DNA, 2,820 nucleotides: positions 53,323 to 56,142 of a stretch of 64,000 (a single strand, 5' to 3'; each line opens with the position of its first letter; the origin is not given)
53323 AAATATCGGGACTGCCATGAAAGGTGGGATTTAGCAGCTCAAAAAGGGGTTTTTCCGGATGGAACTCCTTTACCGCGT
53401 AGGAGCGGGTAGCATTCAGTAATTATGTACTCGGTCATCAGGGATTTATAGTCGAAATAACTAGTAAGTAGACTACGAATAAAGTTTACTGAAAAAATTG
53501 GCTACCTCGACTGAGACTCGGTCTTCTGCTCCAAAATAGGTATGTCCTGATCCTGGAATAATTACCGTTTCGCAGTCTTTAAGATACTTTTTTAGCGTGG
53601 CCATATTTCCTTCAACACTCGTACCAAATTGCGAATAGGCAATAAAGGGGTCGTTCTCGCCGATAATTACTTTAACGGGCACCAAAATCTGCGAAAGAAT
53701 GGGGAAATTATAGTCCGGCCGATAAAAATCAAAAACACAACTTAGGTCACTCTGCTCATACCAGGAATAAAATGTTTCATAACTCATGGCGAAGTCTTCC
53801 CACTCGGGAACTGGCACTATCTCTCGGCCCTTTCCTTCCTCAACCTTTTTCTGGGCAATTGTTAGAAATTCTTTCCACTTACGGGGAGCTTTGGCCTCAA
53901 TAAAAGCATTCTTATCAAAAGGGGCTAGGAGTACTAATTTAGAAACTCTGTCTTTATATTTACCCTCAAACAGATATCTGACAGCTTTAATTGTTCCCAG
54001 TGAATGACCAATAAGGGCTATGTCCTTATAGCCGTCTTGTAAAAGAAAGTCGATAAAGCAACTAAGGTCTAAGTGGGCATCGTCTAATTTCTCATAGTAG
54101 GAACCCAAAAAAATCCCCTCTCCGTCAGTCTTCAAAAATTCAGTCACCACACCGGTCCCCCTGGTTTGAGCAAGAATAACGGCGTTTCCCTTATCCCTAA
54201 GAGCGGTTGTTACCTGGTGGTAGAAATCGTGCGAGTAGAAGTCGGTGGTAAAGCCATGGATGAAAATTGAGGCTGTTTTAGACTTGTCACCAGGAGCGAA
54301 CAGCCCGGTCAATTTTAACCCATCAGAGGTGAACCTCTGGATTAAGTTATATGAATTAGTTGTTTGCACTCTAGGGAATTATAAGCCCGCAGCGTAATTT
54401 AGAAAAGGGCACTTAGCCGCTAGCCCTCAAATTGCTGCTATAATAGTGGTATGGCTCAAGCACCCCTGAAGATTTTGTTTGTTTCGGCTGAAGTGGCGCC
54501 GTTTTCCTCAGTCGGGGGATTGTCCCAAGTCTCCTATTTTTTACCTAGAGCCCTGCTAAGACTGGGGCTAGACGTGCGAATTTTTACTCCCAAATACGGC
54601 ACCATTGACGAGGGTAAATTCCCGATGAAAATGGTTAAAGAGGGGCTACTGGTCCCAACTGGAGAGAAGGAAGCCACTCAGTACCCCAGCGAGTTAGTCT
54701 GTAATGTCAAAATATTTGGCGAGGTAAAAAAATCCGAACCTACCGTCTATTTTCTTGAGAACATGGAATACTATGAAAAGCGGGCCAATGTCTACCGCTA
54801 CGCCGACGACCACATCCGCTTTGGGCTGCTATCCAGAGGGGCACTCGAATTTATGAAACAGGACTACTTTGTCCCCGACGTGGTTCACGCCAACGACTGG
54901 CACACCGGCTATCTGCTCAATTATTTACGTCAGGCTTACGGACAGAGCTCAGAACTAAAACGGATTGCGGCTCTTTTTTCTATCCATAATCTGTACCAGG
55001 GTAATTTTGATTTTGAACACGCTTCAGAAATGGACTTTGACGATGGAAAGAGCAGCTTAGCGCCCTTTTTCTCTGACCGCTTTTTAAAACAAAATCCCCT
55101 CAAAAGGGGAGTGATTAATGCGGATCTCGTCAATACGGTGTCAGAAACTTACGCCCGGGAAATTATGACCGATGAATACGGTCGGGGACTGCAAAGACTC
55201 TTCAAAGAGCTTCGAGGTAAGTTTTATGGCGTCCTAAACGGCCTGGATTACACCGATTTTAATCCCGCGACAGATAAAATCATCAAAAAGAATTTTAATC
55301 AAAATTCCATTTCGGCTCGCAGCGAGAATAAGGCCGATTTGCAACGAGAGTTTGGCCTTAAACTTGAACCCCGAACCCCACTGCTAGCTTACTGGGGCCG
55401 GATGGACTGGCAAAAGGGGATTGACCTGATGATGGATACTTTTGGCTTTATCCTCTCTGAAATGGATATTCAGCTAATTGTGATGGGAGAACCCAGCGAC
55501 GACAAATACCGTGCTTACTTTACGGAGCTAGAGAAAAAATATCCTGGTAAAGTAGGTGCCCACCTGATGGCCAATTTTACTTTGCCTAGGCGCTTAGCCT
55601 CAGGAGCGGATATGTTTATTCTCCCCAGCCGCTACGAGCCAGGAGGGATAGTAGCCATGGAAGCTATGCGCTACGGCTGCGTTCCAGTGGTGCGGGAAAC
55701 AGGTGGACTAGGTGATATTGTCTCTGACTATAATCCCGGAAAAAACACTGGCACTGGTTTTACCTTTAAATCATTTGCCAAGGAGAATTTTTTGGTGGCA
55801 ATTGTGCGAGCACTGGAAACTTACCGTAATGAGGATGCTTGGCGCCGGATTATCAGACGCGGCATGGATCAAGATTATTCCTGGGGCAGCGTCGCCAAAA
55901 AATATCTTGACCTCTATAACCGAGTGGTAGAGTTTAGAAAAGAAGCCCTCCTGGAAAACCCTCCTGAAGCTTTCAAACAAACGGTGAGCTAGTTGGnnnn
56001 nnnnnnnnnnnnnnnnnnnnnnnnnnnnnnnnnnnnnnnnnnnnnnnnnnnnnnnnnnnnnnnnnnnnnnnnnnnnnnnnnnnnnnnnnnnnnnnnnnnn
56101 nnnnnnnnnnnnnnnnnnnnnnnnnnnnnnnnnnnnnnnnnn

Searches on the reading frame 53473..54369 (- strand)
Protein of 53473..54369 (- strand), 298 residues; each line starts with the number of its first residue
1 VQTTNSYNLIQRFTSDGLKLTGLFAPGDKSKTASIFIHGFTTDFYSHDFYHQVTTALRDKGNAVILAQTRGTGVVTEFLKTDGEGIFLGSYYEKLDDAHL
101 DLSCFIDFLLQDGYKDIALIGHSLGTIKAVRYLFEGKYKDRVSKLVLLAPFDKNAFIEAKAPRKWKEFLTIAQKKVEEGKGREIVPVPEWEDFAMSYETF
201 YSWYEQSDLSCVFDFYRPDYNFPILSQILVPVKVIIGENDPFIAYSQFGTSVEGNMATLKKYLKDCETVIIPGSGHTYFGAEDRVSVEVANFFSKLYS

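Call 18: search_protein_families(library=pfam, proteins=[window:53473-54369:-], max_evalue=0.001)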
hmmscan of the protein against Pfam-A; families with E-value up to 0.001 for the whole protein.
window:53473-54369:- (298 aa): 5 families
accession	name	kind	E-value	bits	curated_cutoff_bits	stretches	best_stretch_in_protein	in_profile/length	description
PF12697.13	Abhydrolase_6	-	5.5e-13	50.5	26.3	1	35-283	2-212/217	Alpha/beta hydrolase family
PF12146.15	Hydrolase_4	-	2.2e-11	43.9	27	1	31-155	4-114/239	Serine aminopeptidase, S33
PF08538.16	DUF1749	-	4.3e-09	36.3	24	1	33-244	32-243/299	Protein of unknown function (DUF1749)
PF00561.26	Abhydrolase_1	-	3.2e-08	34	25.8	1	35-175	4-127/245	alpha/beta hydrolase fold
PF06821.19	Ser_hydrolase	-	2.8e-05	24.5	22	1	115-173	55-111/172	Serine hydrolase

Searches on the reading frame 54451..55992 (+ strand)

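Call 18: search_protein_families(library=pfam, proteins=[window:54451-55992:+], max_evalue=0.001)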
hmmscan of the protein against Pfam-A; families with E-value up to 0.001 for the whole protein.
window:54451-55992:+ (513 aa): 6 families
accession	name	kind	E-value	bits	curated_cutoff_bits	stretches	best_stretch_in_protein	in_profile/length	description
PF08323.17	Glyco_transf_5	-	7.3e-62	209.6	22.7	1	7-252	1-238/239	Starch synthase catalytic domain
PF00534.26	Glycos_transf_1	-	9e-19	68.1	26.4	1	306-465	12-166/172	Glycosyl transferases group 1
PF13692.12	Glyco_trans_1_4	-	1.3e-14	55.1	27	1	310-456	2-141/142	Glycosyl transferases group 1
PF20706.3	GT4-conflict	-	3.5e-08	33.3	26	1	308-483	196-383/385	Family 4 Glycosyltransferase in conflict systems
PF13439.12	Glyco_transf_4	-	7e-06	26.6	28.5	0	125-239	57-149/170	Glycosyltransferase Family 4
PF13579.12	Glyco_trans_4_4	-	0.00016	22.5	29.7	0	140-238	70-142/158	Glycosyl transferase 4-like domain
